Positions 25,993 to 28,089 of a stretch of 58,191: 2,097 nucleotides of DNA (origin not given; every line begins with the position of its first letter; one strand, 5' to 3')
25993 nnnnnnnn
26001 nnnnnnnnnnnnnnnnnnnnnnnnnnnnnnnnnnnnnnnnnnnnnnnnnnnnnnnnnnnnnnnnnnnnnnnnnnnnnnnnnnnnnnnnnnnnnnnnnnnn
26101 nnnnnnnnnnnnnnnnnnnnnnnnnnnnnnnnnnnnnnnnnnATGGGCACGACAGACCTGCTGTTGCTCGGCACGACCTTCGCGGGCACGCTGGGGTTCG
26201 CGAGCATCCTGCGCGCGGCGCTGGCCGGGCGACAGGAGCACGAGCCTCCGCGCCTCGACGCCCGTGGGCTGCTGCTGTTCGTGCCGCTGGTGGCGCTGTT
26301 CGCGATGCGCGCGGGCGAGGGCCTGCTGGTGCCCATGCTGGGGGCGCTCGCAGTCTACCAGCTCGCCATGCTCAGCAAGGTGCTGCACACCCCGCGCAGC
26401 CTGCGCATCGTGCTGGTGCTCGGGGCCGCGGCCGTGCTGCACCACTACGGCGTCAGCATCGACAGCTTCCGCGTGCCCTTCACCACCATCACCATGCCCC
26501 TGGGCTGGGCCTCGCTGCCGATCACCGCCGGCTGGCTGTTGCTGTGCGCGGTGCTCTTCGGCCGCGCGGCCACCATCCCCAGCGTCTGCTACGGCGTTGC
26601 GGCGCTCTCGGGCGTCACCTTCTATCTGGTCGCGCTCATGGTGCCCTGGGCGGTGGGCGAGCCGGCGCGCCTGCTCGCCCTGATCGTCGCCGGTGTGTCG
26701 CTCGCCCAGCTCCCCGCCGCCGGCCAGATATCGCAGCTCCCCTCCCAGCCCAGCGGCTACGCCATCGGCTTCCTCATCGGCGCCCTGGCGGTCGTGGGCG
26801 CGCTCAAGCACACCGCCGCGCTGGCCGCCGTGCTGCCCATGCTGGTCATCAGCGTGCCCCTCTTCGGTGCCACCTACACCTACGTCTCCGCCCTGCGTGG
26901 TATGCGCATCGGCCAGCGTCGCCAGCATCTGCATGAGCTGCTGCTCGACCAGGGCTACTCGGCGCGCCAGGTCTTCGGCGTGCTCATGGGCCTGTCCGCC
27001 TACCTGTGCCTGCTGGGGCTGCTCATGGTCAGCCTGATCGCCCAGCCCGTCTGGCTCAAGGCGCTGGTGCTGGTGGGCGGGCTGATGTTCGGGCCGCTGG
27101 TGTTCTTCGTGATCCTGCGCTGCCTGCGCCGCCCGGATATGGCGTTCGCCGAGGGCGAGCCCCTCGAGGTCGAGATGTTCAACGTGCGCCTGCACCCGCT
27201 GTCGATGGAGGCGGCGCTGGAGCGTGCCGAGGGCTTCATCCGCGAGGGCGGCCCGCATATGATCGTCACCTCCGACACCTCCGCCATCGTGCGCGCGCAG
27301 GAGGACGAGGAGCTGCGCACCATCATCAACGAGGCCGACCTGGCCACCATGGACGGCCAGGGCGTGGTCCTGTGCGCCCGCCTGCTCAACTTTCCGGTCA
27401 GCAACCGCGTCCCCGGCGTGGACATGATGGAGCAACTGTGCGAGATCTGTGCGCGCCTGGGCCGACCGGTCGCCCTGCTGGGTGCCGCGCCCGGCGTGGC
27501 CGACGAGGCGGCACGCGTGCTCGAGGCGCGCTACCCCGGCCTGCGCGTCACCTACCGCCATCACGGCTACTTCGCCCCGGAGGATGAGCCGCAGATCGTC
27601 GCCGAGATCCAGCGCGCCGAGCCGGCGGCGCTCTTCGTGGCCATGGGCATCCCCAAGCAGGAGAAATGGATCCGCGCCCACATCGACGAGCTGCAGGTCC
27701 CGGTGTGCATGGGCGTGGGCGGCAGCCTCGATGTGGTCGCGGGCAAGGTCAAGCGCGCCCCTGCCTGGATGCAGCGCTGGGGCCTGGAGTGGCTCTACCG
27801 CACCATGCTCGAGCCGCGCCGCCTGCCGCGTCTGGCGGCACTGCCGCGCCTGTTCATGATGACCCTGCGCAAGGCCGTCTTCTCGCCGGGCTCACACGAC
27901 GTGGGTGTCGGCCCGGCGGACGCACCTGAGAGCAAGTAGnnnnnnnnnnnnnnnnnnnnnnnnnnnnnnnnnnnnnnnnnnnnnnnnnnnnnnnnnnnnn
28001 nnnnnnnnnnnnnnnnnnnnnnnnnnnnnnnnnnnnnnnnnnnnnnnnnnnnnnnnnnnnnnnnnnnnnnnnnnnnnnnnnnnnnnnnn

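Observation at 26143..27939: Apparently catalytically degenerate WecA/TagO-like membrane domain fused to a TagA/WecG glycosyltransferase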

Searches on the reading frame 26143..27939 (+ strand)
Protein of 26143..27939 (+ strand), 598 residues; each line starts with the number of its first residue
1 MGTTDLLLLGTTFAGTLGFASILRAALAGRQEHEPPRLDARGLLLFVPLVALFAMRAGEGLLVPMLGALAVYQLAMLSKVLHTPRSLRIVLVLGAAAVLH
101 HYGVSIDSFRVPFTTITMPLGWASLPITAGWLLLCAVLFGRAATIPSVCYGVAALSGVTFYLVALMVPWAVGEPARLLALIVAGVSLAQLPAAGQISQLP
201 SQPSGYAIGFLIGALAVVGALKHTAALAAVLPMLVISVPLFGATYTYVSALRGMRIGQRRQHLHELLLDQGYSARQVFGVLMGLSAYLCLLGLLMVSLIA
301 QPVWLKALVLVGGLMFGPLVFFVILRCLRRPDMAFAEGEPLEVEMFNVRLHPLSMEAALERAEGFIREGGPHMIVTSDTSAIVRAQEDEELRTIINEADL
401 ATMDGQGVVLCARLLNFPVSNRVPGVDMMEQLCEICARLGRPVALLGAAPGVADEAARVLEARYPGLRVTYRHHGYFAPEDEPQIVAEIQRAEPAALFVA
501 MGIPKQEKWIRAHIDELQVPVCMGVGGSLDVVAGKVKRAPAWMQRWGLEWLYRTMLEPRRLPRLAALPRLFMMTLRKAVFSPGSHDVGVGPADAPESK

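Call 5: search_protein_families(library=pfam, proteins=[window:26143-27939:+], max_evalue=10)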
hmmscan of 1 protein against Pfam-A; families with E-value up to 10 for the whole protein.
window:26143-27939:+ (598 aa): 3 families
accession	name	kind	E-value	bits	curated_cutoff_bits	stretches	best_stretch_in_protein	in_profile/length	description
PF03808.19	Glyco_tran_WecG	-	6.8e-64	215.1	27.4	1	398-563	1-166/168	Glycosyl transferase WecG/TagA/CpsF family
PF04909.20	Amidohydro_2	-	0.019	15.2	26.4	1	404-489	103-199/289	Amidohydrolase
PF13579.12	Glyco_trans_4_4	-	4.6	8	29.7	1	429-553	7-126/158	Glycosyl transferase 4-like domain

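Call 6: search_protein_families(library=ncbifam, proteins=[window:26143-27939:+], max_evalue=10)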
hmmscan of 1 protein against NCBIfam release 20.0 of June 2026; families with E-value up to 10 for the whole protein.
window:26143-27939:+ (598 aa): 6 families
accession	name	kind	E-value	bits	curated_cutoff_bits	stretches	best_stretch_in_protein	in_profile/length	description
NF041710.1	UDPacetylman_taseTarA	equivalog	1.7e-54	184.9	350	1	342-577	8-243/247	N-acetylglucosaminyldiphosphoundecaprenol N-acetyl-beta-D-mannosaminyltransferase TarA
TIGR00696.1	wecG_tagA_cpsF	superfamily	1.3e-47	161.9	69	1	394-569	2-177/178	WecB/TagA/CpsF family glycosyltransferase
NF002980.1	PRK03692.1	equivalog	1.8e-36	125.8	323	1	374-572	35-233/240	lipopolysaccharide N-acetylmannosaminouronosyltransferase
NF041872.1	EPS_EpsA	equivalog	3.5e-35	121.6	500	1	353-564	28-242/265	exopolysaccharide biosynthesis glycosyltransferase EpsA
NF005743.0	PRK07567.1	equivalog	0.0035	16.6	264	1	470-493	203-226/245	glutamine amidotransferase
TIGR02380.1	ECA_wecA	exception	0.0041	16.3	326.05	1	208-295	218-308/346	UDP-N-acetylglucosamine--undecaprenyl-phosphate N-acetylglucosaminephosphotransferase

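Call 14: find_related_loci(query=window:26143-27939:+, collection=genome_contigs, flank=10000)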
Query window:26143-27939:+ (598 aa) in genome_contigs; peptide patterns used: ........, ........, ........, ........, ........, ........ (x = any residue, [..] = any of these).
349 stretches matched a pattern; 151 encode a relative of the query (tblastn E <= 1e-3); the best 80 are kept; 80 distinct loci.
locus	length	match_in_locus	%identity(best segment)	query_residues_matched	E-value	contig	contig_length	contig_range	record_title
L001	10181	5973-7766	90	1-598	0e+0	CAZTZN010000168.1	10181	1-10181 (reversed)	MAG TPA_asm: uncultured Armatimonadia bacterium isolate SRP338002_co1_89 genome assembly, contig: NODE_6141_length_10181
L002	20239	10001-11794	78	1-598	0e+0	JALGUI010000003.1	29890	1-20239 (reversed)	MAG: Candidatus Zipacnadia bacterium isolate Meg22_1214_Bin_164 Meg22_1214_Bin_164_scaffold_3894, whole genome shotgun s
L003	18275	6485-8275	69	1-598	0e+0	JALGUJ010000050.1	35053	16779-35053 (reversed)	MAG: Candidatus Zipacnadia bacterium isolate Meg22_1214_Bin_167 Meg22_1214_Bin_167_scaffold_3468, whole genome shotgun s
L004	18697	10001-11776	72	1-597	0e+0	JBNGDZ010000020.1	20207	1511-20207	MAG: Armatimonadota bacterium isolate E05-054 bin22.fa-20, whole genome shotgun sequence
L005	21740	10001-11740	67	7-586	0e+0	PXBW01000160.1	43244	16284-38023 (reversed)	MAG: candidate division WS1 bacterium isolate T3Sed10_264 T3-Sed10-C893, whole genome shotgun sequence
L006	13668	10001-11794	66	1-598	0e+0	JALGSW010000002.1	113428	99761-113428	MAG: Candidatus Zipacnadia bacterium isolate AB_3033_Bin_59 AB_3033_Bin_59_scaffold_236, whole genome shotgun sequence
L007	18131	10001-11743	71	1-581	0e+0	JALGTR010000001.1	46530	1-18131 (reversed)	MAG: Candidatus Zipacnadia bacterium isolate Meg22_1012_Bin_267 Meg22_1012_Bin_267_scaffold_1306, whole genome shotgun s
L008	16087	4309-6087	66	1-598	0e+0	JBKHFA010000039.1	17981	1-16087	MAG: Armatimonadota bacterium isolate D1M05_3 NODE_2192_length_17981_cov_8.849660, whole genome shotgun sequence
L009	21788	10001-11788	65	4-598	0e+0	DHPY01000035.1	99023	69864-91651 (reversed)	MAG TPA_asm: Armatimonadetes bacterium UBA5352 UBA5352_contig_3122, whole genome shotgun sequence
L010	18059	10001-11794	63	1-598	0e+0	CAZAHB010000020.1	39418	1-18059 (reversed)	MAG TPA_asm: uncultured Armatimonadia bacterium isolate binchicken_co77_180 genome assembly, contig: NODE_1226_length_39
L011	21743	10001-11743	61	5-581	0e+0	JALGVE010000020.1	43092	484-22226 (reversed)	MAG: Candidatus Zipacnadia bacterium isolate Meg22_810_Bin_154_2_2 Meg22_810_Bin_154_2_2_scaffold_5226, whole genome sho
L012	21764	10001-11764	72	1-593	0e+0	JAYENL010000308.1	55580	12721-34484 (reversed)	MAG: Armatimonadota bacterium isolate MAG056 MAG056_308, whole genome shotgun sequence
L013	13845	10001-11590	47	61-587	1e-154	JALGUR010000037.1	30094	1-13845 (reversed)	MAG: Candidatus Zipacnadia bacterium isolate Meg22_1214_Bin_372 Meg22_1214_Bin_372_scaffold_5430, whole genome shotgun s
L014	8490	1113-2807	49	30-598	9e-151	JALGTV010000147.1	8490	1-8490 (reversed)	MAG: Candidatus Zipacnadia bacterium isolate Meg22_1012_Bin_287 Meg22_1012_Bin_287_scaffold_73311, whole genome shotgun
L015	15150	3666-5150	51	84-579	1e-141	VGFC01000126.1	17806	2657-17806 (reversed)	MAG: Armatimonadetes bacterium isolate K_DeepCast_250m_m2_231 K_DeepCast_250m_m2_231_Ga0194125_10006185, whole genome sh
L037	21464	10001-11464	46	82-578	4e-110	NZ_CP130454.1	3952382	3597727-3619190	Candidatus Fervidibacter sacchari strain PD1 chromosome, complete genome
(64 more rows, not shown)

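Call 19: find_homologous_proteins(query=window:26143-27939:+, max_evalue=1e-20)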
Query window:26143-27939:+ (598 aa): 72 proteins with E <= 1e-20 among 8000 candidates.
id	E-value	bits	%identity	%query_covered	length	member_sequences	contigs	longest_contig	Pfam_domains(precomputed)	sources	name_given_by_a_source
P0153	0.0e+0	1307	100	100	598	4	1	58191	PF03808.20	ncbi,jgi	-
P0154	0.0e+0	1169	90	100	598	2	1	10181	PF03808.20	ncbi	-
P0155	0.0e+0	1020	79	97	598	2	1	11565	PF03808.20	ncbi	ncbi:MAG: WecB/TagA/CpsF family glycosyltransferase [Armatimonadota bacterium]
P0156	0.0e+0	1011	78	100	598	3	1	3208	PF03808.20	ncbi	-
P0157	5.1e-279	945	74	100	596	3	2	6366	PF03808.20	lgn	-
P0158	1.6e-277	940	74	97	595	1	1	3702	PF03808.20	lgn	-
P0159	3.1e-276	936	74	97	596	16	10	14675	PF03808.20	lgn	-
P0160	3.8e-273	925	72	100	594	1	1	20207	PF03808.20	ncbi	ncbi:MAG: WecB/TagA/CpsF family glycosyltransferase [Armatimonadota bacterium]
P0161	7.1e-273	924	72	99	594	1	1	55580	PF03808.20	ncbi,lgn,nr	ncbi:MAG: WecB/TagA/CpsF family glycosyltransferase [Armatimonadota bacterium]|nr:WecB/TagA/CpsF fam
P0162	2.6e-261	886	70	98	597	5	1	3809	PF03808.20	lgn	-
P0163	3.9e-259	879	69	100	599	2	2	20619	PF03808.20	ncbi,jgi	-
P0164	2.8e-258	876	71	98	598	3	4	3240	PF03808.20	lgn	-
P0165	1.1e-254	864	67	99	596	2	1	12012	PF03808.20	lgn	-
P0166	4.7e-250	849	67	99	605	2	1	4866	PF03808.20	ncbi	ncbi:MAG: WecB/TagA/CpsF family glycosyltransferase, partial [Armatimonadota bacterium]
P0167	9.1e-249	845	67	97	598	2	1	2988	PF03808.20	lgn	-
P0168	2.6e-247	840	65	100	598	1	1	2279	PF03808.20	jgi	-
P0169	4.7e-247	839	66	98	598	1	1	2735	PF03808.20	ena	-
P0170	6.4e-247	839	67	98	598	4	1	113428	PF03808.20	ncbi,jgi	-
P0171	6.4e-245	832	66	98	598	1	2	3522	PF03808.20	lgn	-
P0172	2.7e-244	830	66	100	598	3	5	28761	PF03808.20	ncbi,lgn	ncbi:MAG: WecB/TagA/CpsF family glycosyltransferase [Armatimonadota bacterium]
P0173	2.2e-240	817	67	97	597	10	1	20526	PF03808.20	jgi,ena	jgi:N-acetylglucosaminyldiphosphoundecaprenol N-acetyl-beta-D-mannosaminyltransferase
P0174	2.6e-239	814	63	100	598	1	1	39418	PF03808.20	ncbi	-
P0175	1.6e-238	811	64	99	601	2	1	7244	PF03808.20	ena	-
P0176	6.6e-236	802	64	99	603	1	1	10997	PF03808.20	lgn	-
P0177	8.9e-236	802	64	99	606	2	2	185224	PF03808.20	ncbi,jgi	-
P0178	7.9e-229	779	62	99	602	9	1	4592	PF03808.20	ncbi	-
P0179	3.0e-227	774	63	99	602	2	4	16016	PF03808.20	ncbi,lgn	-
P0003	6.3e-224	763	62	99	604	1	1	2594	PF03808.20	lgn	-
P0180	1.9e-217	741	61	96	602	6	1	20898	PF03808.20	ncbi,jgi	-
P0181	7.1e-215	733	62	97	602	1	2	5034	PF03808.20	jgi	jgi:N-acetylglucosaminyldiphosphoundecaprenol N-acetyl-beta-D-mannosaminyltransferase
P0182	7.7e-212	723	56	99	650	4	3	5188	PF03808.20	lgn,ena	-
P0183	4.0e-208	711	57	99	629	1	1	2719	PF03808.20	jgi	jgi:N-acetylglucosaminyldiphosphoundecaprenol N-acetyl-beta-D-mannosaminyltransferase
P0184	7.0e-208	710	57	99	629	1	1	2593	PF03808.20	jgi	jgi:N-acetylglucosaminyldiphosphoundecaprenol N-acetyl-beta-D-mannosaminyltransferase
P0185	7.4e-208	710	57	99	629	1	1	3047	PF03808.20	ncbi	-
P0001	1.5e-197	676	69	75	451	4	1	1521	PF03808.20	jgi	jgi:N-acetylglucosaminyldiphosphoundecaprenol N-acetyl-beta-D-mannosaminyltransferase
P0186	4.6e-149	516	50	85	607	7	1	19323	PF03808.20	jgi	jgi:N-acetylglucosaminyldiphosphoundecaprenol N-acetyl-beta-D-mannosaminyltransferase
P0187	1.9e-148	514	69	58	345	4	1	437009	PF03808.20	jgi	jgi:N-acetylglucosaminyldiphosphoundecaprenol N-acetyl-beta-D-mannosaminyltransferase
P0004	1.7e-142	494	50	84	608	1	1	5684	PF03808.20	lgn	-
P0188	3.2e-141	490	46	85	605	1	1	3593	PF03808.20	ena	-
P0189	5.6e-141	489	47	92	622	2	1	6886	PF03808.20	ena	-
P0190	6.5e-141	489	48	85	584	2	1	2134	PF03808.20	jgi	-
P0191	9.6e-140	485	50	82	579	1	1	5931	PF03808.20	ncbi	-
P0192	5.1e-139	482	49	85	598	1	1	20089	PF03808.20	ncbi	-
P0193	5.9e-139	482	49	87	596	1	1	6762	PF03808.20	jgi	jgi:N-acetylglucosaminyldiphosphoundecaprenol N-acetyl-beta-D-mannosaminyltransferase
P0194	6.3e-138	479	51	84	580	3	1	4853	PF03808.20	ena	-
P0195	9.4e-138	478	47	84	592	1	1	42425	PF03808.20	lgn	-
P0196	8.3e-137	475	50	83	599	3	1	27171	PF03808.20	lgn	-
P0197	1.3e-136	475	49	82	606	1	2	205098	PF03808.20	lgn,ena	-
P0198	7.7e-135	469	46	94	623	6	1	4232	PF03808.20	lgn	-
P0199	1.4e-134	468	51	83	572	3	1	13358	PF03808.20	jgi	-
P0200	3.1e-134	467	47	88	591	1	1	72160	PF03808.20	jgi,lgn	jgi:N-acetylglucosaminyldiphosphoundecaprenol N-acetyl-beta-D-mannosaminyltransferase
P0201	1.1e-133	465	51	79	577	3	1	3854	PF03808.20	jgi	jgi:N-acetylglucosaminyldiphosphoundecaprenol N-acetyl-beta-D-mannosaminyltransferase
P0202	1.3e-133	465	47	85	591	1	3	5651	PF03808.20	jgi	jgi:N-acetylglucosaminyldiphosphoundecaprenol N-acetyl-beta-D-mannosaminyltransferase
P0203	1.4e-133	465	47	87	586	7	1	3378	PF03808.20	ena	-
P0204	6.2e-133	462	44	98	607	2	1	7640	PF03808.20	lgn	-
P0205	8.2e-133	462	48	84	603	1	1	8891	PF03808.20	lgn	-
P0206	3.2e-131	457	45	87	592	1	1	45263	PF03808.20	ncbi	ncbi:MAG: WecB/TagA/CpsF family glycosyltransferase [Armatimonadota bacterium]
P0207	4.7e-131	456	45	87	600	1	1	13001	PF03808.20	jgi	jgi:N-acetylglucosaminyldiphosphoundecaprenol N-acetyl-beta-D-mannosaminyltransferase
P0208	6.3e-125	436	45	89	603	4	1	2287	PF03808.20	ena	-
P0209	2.9e-124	434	43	87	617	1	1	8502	PF03808.20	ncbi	-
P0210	4.7e-121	423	43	94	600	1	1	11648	PF03808.20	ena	-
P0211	1.1e-120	422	43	94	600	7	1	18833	PF03808.20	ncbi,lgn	-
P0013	1.1e-116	409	44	83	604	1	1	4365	PF03808.20,PF00953.27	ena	-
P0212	1.7e-112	395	43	83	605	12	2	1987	PF03808.20,PF00953.27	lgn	-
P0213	1.0e-111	392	43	83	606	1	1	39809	PF03808.20,PF00953.27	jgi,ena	-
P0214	1.3e-111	392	46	79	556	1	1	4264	PF03808.20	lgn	-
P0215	2.0e-107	378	42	83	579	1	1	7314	PF03808.20,PF00953.27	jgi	jgi:N-acetylglucosaminyldiphosphoundecaprenol N-acetyl-beta-D-mannosaminyltransferase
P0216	2.0e-107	378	41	88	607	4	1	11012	PF03808.20,PF00953.27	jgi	jgi:N-acetylglucosaminyldiphosphoundecaprenol N-acetyl-beta-D-mannosaminyltransferase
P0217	7.2e-106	373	43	84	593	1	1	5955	PF03808.20,PF00953.27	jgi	jgi:N-acetylglucosaminyldiphosphoundecaprenol N-acetyl-beta-D-mannosaminyltransferase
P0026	1.7e-101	359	42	79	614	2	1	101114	PF03808.20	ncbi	-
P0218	3.0e-76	275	40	68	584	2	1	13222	PF03808.20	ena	-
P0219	1.3e-30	125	32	43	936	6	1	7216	PF03808.20,PF00132.31,PF25087.2,PF02397.23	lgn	-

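Call 28: search_solved_structures(query=A1, max_evalue=1, show_alignments=0)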
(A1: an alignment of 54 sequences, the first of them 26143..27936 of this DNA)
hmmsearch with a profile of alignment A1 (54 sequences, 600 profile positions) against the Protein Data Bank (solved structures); distinct sequences matched with E-value up to 1: 5.
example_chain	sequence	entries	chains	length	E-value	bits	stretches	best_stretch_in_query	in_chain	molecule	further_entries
7mpk_A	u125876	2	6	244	5.8e-87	295.7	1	348-580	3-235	N-acetylglucosaminyldiphosphoundecaprenol N-acetyl-beta-D-mannosaminyltransferase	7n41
5wb4_A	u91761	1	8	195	3.5e-70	240.2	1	348-540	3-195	N-acetylglucosaminyldiphosphoundecaprenol N-acetyl-beta-D-mannosaminyltransferase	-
5wfg_A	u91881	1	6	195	6.5e-70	239.4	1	348-540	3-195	N-acetylglucosaminyldiphosphoundecaprenol N-acetyl-beta-D-mannosaminyltransferase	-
9zno_A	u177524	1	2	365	0.0013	20.4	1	32-305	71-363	Phospho-N-acetylmuramoyl-pentapeptide-transferase (MraY)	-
5jnq_A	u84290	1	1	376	0.12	13.9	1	10-302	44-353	Phospho-N-acetylmuramoyl-pentapeptide-transferase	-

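Call 31: predict_structure(alignment_id=A1)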
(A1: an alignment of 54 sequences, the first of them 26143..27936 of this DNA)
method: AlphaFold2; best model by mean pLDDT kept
length: 598 residues; sequences in the alignment: 54
mean_pLDDT: 84.2   pTM: 0.78
mean pLDDT of the five models: 84.2, 84.0, 82.4, 81.5, 79.6
residues with pLDDT >= 90: 252; 70-90: 273; 50-70: 47; < 50: 26
segments of 3 or more residues with pLDDT < 50: 253-258, 582-598
pLDDT, mean of each block of 10 residues (from residue 1): 86 95 83 66 94 90 93 89 84 91 86 79 92 92 84 94 90 91 95 83 92 88 65 83 68 49 73 85 93 91 90 89 82 53 85 90 92 90 88 91 88 81 89 95 92 94 95 88 93 93 77 91 85 87 82 80 78 80 42 38
secondary structure, 60 per line:
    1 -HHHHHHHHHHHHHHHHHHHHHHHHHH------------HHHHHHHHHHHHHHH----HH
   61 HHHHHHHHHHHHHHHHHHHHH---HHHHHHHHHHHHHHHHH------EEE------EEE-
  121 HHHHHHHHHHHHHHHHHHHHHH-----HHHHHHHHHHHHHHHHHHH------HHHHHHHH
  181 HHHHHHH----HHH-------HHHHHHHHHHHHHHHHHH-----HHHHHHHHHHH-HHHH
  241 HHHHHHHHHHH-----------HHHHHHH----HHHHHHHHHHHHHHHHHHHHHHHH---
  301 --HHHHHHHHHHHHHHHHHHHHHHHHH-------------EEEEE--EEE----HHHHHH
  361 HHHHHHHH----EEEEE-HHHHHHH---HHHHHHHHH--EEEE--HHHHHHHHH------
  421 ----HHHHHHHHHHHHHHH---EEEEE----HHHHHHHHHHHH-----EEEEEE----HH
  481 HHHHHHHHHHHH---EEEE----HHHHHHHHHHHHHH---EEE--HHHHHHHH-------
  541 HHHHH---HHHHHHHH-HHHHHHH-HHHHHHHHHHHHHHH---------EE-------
elements in order: H2-27 H40-54 H59-81 H85-101 E108-110 E117-119 H121-142 H148-166 H173-187 H202-219 H225-235 H237-251 H263-269 H274-297 H303-327 E341-345 E348-350 H355-368 E373-377 H379-385 H389-397 E400-403 H406-414 H425-439 E443-447 H452-463 E469-474 H479-492 E496-499 H504-517 E521-523 H526-533 H541-545 H549-556 H558-564 H566-580
